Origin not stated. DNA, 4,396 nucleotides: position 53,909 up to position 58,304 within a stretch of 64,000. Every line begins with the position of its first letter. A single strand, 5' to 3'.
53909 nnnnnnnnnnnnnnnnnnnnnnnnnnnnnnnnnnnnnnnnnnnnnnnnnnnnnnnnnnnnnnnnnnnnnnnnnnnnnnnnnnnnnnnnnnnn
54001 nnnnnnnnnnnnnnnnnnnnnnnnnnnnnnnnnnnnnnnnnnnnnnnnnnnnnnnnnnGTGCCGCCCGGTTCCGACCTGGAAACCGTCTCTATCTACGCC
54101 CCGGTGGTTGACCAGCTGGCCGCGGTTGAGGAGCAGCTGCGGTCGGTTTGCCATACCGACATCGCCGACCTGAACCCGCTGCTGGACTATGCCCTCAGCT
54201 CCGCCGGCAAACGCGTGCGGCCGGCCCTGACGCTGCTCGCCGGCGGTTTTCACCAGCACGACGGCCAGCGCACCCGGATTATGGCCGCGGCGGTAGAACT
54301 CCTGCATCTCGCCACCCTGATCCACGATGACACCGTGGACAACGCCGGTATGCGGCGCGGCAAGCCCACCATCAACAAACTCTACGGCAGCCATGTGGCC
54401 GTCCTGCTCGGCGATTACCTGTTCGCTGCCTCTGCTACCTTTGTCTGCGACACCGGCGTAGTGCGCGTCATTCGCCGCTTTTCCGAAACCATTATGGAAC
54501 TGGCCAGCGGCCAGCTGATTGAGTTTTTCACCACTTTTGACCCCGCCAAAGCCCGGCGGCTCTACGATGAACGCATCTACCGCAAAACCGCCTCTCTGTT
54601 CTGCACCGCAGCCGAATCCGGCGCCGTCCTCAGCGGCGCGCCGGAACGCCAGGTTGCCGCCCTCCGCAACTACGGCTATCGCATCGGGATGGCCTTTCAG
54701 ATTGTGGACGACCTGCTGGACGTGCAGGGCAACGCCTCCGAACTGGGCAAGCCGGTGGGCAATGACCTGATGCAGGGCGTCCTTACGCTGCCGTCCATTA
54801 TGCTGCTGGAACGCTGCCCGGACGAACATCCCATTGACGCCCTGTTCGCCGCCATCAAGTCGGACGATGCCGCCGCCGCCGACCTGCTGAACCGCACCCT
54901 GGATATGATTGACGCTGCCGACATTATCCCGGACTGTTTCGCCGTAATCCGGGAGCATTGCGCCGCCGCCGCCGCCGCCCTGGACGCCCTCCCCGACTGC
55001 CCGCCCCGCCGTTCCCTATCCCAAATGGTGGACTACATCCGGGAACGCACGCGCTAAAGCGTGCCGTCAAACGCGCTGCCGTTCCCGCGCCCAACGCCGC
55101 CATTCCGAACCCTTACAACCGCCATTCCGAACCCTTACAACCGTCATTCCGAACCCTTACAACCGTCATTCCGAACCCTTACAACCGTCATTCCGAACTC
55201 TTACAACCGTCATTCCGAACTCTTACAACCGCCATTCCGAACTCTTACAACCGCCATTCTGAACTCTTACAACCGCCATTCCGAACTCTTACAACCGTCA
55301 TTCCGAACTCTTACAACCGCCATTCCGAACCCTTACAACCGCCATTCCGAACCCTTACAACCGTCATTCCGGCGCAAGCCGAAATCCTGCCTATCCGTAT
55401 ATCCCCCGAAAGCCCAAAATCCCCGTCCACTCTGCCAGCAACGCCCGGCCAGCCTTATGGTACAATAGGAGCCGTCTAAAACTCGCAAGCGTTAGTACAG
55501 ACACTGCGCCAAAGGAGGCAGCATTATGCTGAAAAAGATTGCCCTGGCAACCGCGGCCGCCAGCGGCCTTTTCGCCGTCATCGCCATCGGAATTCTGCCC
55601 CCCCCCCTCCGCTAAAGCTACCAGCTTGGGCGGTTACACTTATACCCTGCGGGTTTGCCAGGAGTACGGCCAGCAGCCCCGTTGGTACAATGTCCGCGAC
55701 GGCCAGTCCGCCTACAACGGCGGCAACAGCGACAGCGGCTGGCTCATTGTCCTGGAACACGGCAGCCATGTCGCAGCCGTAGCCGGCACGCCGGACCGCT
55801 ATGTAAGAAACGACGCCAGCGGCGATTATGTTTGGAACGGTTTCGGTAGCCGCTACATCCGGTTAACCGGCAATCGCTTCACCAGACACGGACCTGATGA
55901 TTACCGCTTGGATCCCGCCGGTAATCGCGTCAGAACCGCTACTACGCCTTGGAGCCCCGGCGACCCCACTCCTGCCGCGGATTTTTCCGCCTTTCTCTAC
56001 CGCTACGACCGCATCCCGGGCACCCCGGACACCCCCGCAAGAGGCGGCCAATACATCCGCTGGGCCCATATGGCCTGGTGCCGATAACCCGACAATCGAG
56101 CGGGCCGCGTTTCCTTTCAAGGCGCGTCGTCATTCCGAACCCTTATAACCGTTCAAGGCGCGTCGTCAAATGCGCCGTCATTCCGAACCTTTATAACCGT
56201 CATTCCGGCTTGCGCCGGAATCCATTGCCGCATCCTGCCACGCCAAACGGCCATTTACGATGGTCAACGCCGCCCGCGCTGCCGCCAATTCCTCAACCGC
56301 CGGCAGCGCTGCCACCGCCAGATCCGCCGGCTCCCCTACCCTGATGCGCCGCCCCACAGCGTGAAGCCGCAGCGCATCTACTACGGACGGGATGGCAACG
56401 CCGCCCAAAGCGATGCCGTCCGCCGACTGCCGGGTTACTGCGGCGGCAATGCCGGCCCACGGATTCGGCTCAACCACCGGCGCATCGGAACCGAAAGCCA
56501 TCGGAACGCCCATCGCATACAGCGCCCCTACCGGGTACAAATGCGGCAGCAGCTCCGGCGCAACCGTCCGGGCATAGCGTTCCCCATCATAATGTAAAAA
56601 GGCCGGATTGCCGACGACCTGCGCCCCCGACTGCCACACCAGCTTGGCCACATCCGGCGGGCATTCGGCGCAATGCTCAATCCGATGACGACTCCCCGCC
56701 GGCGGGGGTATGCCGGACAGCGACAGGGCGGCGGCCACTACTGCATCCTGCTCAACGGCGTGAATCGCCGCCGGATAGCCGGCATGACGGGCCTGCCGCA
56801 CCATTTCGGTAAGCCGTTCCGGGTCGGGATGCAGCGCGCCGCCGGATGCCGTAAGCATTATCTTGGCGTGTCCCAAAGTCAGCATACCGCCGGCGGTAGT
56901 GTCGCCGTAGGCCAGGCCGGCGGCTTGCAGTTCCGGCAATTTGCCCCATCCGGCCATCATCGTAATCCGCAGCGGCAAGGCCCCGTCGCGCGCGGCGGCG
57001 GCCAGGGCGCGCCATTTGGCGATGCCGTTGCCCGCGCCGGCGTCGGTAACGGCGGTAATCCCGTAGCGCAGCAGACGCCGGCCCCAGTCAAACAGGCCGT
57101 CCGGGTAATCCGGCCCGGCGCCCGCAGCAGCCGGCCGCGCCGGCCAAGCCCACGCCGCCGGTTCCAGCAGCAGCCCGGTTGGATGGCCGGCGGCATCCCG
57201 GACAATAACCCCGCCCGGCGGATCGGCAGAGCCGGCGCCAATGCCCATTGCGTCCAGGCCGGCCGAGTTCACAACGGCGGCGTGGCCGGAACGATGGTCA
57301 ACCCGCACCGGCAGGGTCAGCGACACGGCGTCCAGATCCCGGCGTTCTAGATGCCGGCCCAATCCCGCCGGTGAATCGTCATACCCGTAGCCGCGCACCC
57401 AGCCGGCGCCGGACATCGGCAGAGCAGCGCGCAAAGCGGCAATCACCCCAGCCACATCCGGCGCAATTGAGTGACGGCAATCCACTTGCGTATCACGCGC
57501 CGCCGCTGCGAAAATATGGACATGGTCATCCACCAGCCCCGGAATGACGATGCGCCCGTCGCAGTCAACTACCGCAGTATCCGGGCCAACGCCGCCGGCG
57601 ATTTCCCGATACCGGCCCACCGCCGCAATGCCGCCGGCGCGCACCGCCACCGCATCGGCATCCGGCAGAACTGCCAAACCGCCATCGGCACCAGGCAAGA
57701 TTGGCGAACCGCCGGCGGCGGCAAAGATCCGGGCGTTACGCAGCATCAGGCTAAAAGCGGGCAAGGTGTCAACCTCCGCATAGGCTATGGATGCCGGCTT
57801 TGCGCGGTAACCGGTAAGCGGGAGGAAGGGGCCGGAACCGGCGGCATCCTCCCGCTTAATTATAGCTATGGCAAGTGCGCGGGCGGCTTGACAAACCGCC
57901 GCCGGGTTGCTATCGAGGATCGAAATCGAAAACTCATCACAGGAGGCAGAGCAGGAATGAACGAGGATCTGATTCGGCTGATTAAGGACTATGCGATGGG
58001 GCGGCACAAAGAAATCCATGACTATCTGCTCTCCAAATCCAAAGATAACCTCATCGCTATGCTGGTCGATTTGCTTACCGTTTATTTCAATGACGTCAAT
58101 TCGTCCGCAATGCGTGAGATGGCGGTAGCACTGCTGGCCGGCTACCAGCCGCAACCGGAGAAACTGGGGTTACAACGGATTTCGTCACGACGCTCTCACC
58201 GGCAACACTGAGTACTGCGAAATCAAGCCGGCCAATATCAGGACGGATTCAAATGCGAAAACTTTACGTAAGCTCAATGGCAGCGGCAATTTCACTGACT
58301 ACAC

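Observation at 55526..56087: C10 tract separates the signal peptide from the mature domain of a secreted protein: candidate slipped-strand switch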

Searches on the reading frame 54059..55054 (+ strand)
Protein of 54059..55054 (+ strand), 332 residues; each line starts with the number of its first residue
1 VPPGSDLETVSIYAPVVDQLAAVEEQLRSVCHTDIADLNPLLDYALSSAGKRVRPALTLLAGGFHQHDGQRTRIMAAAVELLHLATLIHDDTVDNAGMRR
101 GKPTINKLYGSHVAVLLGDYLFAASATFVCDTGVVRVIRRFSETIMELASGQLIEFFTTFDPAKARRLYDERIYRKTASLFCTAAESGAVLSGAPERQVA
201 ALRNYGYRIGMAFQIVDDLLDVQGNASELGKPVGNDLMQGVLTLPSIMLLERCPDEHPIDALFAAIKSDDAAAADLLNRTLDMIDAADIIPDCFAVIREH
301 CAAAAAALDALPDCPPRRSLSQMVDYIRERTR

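Call 3: search_protein_families(library=pfam, proteins=[window:54059-55054:+], max_evalue=0.1)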
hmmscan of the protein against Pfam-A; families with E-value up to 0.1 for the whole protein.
window:54059-55054:+ (332 aa): 1 family
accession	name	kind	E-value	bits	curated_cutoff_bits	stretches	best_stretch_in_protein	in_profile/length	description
PF00348.22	polyprenyl_synt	-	6.3e-63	212.8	27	1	38-264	4-235/251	Polyprenyl synthetase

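Call 35: find_homologous_proteins(query=window:54059-55054:+, max_evalue=1e-80)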
Query window:54059-55054:+ (332 aa): 1720 proteins with E <= 1e-80 among 8000 candidates; the best 120 are listed.
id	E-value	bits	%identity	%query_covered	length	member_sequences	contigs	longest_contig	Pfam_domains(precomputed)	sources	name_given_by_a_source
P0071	3.2e-210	715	98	100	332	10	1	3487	PF00348.23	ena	-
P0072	1.5e-203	693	96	100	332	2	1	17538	PF00348.23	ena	-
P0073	5.0e-184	629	86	100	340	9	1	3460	PF00348.23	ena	-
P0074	6.5e-176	602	82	99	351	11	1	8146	PF00348.23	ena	-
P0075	1.7e-174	598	81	100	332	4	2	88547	PF00348.23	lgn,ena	-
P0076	3.0e-173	594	81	100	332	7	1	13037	PF00348.23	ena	-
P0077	6.7e-173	593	79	100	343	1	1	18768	PF00348.23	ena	-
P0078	2.8e-172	590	80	100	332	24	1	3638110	PF00348.23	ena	-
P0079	4.3e-172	590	80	99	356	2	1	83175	PF00348.23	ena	-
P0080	7.4e-172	589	80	100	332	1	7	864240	PF00348.23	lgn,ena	-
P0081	1.0e-171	589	80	100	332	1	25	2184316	PF00348.23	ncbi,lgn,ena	-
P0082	1.0e-171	589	80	100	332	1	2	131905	PF00348.23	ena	-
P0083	1.1e-171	589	80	100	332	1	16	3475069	PF00348.23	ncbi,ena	-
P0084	1.4e-171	588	80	100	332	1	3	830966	PF00348.23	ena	-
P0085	1.5e-171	588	80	100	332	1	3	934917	PF00348.23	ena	-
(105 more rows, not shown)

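Call 37: find_encoding_contigs(protein=P0072, flank=4000, max_places=4)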
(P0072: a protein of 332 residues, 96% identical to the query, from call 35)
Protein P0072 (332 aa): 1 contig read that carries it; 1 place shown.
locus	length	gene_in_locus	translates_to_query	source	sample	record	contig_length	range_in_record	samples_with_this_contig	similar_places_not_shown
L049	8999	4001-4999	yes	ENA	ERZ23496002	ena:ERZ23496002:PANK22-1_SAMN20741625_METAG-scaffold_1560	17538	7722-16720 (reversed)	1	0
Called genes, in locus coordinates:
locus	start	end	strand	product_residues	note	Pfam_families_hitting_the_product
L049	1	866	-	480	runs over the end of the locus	PF05762:VWA_CoxE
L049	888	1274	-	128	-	-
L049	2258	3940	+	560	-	PF00133:tRNA-synt_1, PF01406:tRNA-synt_1e (faint), PF09334:tRNA-synt_1g, PF19303:Anticodon_3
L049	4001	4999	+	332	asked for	PF00348:polyprenyl_synt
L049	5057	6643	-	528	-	PF07969:Amidohydro_3, PF01979:Amidohydro_1 (weak)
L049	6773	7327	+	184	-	-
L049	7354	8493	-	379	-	PF04313:HSDR_N (weak)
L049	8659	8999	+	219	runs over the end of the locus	PF10387:DUF2442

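Call 38: find_encoding_contigs(protein=P0071, flank=4000, max_places=6)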
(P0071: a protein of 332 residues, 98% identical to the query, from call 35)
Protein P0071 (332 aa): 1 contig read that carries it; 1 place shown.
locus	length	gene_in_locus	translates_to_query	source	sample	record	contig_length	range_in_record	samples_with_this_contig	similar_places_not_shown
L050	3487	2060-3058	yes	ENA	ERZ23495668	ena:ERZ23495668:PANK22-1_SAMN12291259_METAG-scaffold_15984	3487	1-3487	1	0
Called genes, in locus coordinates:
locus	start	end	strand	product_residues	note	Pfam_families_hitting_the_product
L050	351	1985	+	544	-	PF00133:tRNA-synt_1, PF09334:tRNA-synt_1g, PF08264:Anticodon_1 (weak), PF19303:Anticodon_3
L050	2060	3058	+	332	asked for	PF00348:polyprenyl_synt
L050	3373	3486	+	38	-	?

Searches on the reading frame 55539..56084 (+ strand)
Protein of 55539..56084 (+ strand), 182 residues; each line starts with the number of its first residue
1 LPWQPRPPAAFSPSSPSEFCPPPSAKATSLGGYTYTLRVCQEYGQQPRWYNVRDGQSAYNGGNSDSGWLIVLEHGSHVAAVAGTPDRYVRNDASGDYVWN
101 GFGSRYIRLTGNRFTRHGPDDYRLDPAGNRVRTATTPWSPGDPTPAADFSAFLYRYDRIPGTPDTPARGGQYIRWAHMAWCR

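Call 3: search_protein_families(library=pfam, proteins=[window:55608-56084:+], max_evalue=0.1)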
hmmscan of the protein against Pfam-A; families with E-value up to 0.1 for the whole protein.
window:55608-56084:+ (159 aa): 0 families

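Call 13: find_homologous_proteins(query=window:55608-56084:+, max_evalue=0.001)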
Query window:55608-56084:+ (159 aa): 70 proteins with E <= 0.001 among 145 candidates.
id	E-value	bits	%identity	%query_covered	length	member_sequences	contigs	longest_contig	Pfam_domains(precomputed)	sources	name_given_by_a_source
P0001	7.7e-89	314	87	99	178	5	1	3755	-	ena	-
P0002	1.4e-58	216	66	96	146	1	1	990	-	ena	-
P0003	8.9e-46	174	59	99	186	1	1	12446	-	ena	-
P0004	1.4e-43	167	54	99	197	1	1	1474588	-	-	-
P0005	9.2e-42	161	54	99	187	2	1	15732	-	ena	-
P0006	7.6e-39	151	51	99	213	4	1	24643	-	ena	-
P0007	1.3e-36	144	52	99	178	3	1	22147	-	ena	-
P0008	6.5e-36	142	49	100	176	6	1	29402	-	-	-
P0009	8.1e-32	128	53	86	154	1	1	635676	-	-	-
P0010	5.8e-29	119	47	96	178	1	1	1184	-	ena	-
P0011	2.2e-28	117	46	98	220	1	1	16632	-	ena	-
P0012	2.2e-28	117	46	99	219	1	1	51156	-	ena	-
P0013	2.4e-28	117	46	94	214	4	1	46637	-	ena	-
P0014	2.5e-27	114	50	94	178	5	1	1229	-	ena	-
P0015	2.7e-27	114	45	99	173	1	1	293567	-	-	-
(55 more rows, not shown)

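Call 16: find_encoding_contigs(protein=P0001, flank=3000, max_places=6)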
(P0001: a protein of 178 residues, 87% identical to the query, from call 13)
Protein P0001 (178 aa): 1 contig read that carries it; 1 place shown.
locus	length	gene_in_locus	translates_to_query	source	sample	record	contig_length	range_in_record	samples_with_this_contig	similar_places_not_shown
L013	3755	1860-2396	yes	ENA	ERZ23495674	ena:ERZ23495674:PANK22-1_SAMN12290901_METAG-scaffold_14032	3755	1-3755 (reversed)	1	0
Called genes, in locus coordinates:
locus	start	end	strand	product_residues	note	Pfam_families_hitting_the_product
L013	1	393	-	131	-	?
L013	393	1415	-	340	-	PF01073:3Beta_HSD, PF01370:Epimerase, PF02719:Polysacc_synt_2, PF04321:RmlD_sub_bind, PF13460:NAD_binding_10, PF16363:GDP_Man_Dehyd, PF07993:NAD_binding_4 (weak)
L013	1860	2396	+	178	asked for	-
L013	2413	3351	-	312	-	PF00459:Inositol_P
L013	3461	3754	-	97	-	?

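Call 18: find_related_loci(query=window:55608-56084:+, collection=genome_contigs, flank=1500)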
Query window:55608-56084:+ (159 aa) in genome_contigs; peptide patterns used: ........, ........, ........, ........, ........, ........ (x = any residue, [..] = any of these).
144 stretches matched a pattern, but none encodes a relative of the query by tblastn (E <= 1e-3).

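Call 27: find_encoding_contigs(protein=P0008, flank=2500, max_places=6)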
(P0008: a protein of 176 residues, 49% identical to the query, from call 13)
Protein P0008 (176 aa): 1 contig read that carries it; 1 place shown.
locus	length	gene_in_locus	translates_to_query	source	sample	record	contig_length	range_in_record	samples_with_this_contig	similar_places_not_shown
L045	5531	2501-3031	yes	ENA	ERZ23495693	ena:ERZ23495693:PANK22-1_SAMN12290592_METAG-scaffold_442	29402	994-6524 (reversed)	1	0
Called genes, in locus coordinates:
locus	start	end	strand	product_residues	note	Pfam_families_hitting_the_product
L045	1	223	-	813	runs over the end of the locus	PF00488:MutS_V, PF01713:Smr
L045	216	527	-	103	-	-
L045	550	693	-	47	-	-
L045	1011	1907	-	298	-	PF03446:NAD_binding_2, PF14833:NAD_binding_11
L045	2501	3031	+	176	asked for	-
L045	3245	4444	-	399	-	PF01814:Hemerythrin (faint), PF12867:DinB_2, PF00590:TP_methylase (weak)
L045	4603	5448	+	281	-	PF18854:baeRF_family10, PF03464:eRF1_2, PF18859:acVLRF1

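Call 28: find_encoding_contigs(protein=P0007, flank=2500, max_places=6)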
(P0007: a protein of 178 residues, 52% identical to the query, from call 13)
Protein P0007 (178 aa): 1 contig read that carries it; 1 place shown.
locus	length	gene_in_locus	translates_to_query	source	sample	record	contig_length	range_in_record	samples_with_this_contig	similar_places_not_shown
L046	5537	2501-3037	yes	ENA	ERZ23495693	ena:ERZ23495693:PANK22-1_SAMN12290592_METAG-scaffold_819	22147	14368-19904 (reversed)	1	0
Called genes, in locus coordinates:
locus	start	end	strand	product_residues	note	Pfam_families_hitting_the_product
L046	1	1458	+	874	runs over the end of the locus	PF01138:RNase_PH, PF03725:RNase_PH_C (weak), PF03726:PNPase, PF01138:RNase_PH, PF00013:KH_1, PF00575:S1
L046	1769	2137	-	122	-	PF01035:DNA_binding_1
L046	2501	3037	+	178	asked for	-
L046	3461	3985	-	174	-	-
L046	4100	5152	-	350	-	PF02558:ApbA, PF08546:ApbA_C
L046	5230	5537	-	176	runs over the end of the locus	PF05942:PaREP1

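Call 29: find_encoding_contigs(protein=P0006, flank=2500, max_places=6)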
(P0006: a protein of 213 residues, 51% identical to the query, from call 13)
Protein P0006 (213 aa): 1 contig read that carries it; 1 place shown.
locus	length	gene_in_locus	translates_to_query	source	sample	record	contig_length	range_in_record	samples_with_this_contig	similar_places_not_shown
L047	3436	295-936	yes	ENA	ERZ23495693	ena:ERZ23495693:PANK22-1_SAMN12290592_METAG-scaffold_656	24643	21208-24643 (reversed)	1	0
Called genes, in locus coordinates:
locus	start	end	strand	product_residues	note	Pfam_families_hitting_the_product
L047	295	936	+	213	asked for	-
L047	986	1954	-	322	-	PF08240:ADH_N, PF00107:ADH_zinc_N, PF13602:ADH_zinc_N_2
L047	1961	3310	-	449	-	PF03972:MmgE_PrpD_N, PF19305:MmgE_PrpD_C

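Call 30: find_encoding_contigs(protein=P0005, flank=2500, max_places=6)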
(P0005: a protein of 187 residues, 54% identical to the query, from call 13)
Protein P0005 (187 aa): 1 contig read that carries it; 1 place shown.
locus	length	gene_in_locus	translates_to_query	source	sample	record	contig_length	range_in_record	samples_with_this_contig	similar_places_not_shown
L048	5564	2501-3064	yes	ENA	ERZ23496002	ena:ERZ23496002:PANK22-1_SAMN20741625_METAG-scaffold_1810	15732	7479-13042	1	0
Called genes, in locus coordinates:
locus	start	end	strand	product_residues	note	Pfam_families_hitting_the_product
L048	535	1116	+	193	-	-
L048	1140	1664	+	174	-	PF02776:TPP_enzyme_N (weak)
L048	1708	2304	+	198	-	PF02775:TPP_enzyme_C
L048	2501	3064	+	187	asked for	-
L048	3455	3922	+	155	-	PF05198:IF3_N, PF00707:IF3_C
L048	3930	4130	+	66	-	PF01632:Ribosomal_L35p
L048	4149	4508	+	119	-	PF00453:Ribosomal_L20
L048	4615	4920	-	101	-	PF01850:PIN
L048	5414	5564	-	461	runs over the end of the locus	PF04389:Peptidase_M28 (weak), PF01546:Peptidase_M20, PF07687:M20_dimer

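Call 55: search_protein_families(library=ncbifam, proteins=[window:55608-56084:+], max_evalue=1)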
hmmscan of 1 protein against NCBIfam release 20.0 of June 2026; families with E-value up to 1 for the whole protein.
window:55608-56084:+ (159 aa): 0 families

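Call 67: list_cluster_members(proteins=[window:55539-56084:+, P0071, P0001])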
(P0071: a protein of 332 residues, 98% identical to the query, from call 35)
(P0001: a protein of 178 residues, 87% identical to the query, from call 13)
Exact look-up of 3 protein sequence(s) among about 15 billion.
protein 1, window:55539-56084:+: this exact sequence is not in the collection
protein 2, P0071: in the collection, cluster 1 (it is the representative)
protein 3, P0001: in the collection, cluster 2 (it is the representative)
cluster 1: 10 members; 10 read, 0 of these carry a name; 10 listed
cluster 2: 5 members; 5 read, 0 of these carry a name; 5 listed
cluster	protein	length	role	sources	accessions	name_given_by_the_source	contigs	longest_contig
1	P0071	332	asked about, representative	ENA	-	-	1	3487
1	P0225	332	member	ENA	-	-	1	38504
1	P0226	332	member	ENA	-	-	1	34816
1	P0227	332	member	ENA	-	-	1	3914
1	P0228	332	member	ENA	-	-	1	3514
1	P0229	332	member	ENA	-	-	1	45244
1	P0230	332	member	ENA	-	-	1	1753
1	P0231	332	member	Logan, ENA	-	-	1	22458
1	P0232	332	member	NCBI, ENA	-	-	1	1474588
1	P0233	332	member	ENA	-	-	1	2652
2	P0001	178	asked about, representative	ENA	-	-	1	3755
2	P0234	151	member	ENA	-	-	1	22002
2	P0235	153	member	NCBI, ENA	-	-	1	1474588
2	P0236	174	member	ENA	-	-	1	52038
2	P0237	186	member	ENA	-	-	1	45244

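Call 69: find_encoding_contigs(protein=P0237, flank=3000, max_places=4)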
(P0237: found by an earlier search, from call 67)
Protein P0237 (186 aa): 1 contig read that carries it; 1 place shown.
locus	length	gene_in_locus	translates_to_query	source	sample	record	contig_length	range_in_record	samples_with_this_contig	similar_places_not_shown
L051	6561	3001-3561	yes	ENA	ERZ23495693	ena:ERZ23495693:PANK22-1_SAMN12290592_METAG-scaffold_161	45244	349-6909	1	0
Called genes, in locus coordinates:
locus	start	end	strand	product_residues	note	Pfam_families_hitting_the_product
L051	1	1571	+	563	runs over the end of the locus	PF00133:tRNA-synt_1, PF01406:tRNA-synt_1e (faint), PF09334:tRNA-synt_1g, PF19303:Anticodon_3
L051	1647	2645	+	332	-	PF00348:polyprenyl_synt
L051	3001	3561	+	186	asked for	-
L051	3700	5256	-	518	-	PF01979:Amidohydro_1 (faint), PF07969:Amidohydro_3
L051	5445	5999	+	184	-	-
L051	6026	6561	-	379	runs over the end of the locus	PF04313:HSDR_N (weak)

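Call 72: find_encoding_contigs(protein=P0225, flank=2500, max_places=3)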
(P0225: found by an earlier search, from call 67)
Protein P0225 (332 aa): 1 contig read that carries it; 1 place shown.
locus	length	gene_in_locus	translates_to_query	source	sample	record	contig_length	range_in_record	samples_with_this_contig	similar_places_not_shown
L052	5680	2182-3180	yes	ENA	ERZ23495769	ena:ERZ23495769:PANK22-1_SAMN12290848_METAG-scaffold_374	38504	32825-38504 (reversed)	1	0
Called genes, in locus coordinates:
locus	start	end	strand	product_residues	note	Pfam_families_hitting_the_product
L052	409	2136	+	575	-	PF00133:tRNA-synt_1, PF01406:tRNA-synt_1e (faint), PF09334:tRNA-synt_1g, PF19303:Anticodon_3, PF08264:Anticodon_1 (weak)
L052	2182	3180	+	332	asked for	PF00348:polyprenyl_synt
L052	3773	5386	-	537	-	PF01979:Amidohydro_1 (faint), PF07969:Amidohydro_3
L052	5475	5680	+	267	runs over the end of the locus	PF00753:Lactamase_B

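Call 73: find_encoding_contigs(protein=P0226, flank=2500, max_places=3)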
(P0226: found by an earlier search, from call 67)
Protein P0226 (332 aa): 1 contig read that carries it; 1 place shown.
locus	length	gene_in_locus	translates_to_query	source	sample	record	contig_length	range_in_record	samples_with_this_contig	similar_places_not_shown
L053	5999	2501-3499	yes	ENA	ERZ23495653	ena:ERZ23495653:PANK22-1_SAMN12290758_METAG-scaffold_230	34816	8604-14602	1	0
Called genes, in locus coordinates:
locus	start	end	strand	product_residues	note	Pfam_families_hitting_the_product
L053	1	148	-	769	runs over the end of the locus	-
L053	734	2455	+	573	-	PF00133:tRNA-synt_1, PF01406:tRNA-synt_1e (faint), PF09334:tRNA-synt_1g, PF19303:Anticodon_3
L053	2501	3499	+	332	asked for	PF00348:polyprenyl_synt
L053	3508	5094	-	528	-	PF07969:Amidohydro_3, PF01979:Amidohydro_1 (faint)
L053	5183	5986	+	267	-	PF00753:Lactamase_B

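Call 74: find_encoding_contigs(protein=P0231, flank=2500, max_places=3)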
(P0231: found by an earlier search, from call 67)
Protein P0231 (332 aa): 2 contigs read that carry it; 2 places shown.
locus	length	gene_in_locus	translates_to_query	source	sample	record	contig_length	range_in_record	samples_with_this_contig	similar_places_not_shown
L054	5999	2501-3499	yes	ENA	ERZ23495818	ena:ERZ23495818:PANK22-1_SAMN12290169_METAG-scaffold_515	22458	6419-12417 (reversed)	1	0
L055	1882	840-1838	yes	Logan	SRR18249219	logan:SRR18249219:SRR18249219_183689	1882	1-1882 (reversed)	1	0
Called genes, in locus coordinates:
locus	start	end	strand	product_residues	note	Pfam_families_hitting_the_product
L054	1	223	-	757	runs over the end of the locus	PF19190:BACON_2 (faint)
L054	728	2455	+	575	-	PF00133:tRNA-synt_1, PF01406:tRNA-synt_1e (faint), PF09334:tRNA-synt_1g, PF19303:Anticodon_3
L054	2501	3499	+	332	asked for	PF00348:polyprenyl_synt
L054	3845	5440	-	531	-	PF07969:Amidohydro_3, PF01979:Amidohydro_1 (weak)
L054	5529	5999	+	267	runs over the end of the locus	PF00753:Lactamase_B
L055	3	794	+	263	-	?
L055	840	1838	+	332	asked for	PF00348:polyprenyl_synt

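Call 76: predict_structure(alignment_id=A2)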
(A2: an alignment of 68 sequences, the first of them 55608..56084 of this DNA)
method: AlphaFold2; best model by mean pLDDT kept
length: 159 residues; sequences in the alignment: 68
mean_pLDDT: 67.2   pTM: 0.53
mean pLDDT of the five models: 67.2, 67.2, 65.9, 64.1, 63.2
residues with pLDDT >= 90: 41; 70-90: 40; 50-70: 19; < 50: 59
segments of 3 or more residues with pLDDT < 50: 1-13, 16-20, 22-24, 29-52, 146-159
pLDDT, mean of each block of 10 residues (from residue 1): 39 47 48 41 42 59 88 88 88 94 92 85 91 84 48 39
secondary structure, 60 per line:
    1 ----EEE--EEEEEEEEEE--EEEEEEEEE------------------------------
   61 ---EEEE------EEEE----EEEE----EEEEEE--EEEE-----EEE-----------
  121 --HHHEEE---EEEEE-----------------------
elements in order: E5-7 E10-19 E22-30 E64-67 E74-77 E82-85 E90-95 E98-101 E107-109 E126-128 E132-136

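Call 80: fold_search(model_id=the predicted structure, library=pdb)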
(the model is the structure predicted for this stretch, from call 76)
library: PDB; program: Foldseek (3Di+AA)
matches with E <= 10: 7; with E <= 0.001: 0
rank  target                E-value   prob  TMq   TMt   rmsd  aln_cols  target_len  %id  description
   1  8kes_E                2.6e+00  0.01  0.11  0.08  29.0       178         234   13  Cryo-EM structure of HRD1-SEL1LX3-XTP3B complex in C1 symmetry (released 2025-02-19)
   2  8kev_E                2.7e+00  0.04  0.11  0.08  20.6        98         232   13  Cryo-EM structure of HRD1-SEL1L-XTP3B (state D1) complex (released 2025-02-19)
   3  5ks8_C                3.8e+00  0.03  0.14  0.04  19.4        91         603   16  Crystal structure of two-subunit pyruvate carboxylase from Methylobacillus flagellatus (released 2016-10-19)
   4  6ey4                  6.1e+00  0.01  0.15  0.06  25.3       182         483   12  Periplasmic domain (residues 36-513) of GldM (released 2018-02-07)
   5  3qbq_B                7.6e+00  0.01  0.13  0.13  12.6       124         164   13  Crystal structure of extracellular domains of mouse RANK-RANKL complex (released 2011-03-02)
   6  5i8u_E                9.4e+00  0.05  0.16  0.14  14.7        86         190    9  Crystal Structure of the RV1700 (MT ADPRASE) E142Q mutant (released 2016-10-12)
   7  4es5_B                9.4e+00  0.04  0.09  0.08   9.0        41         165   20  Crystal structure of the cap-binding domain of polymerase basic protein 2 from influenza virus A/Bar-headed Gs/Qinghai (released 2013-03-06)

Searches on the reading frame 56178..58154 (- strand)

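Call 3: search_protein_families(library=pfam, proteins=[window:56178-58154:-], max_evalue=0.1)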
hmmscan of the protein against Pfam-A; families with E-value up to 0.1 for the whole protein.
window:56178-58154:- (658 aa): 2 families
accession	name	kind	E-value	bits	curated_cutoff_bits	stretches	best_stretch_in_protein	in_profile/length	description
PF07969.17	Amidohydro_3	-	1.5e-53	183.4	29.7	1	195-636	2-469/472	Amidohydrolase family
PF01979.26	Amidohydro_1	-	3.3e-07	30.3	25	1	359-635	43-342/345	Amidohydrolase family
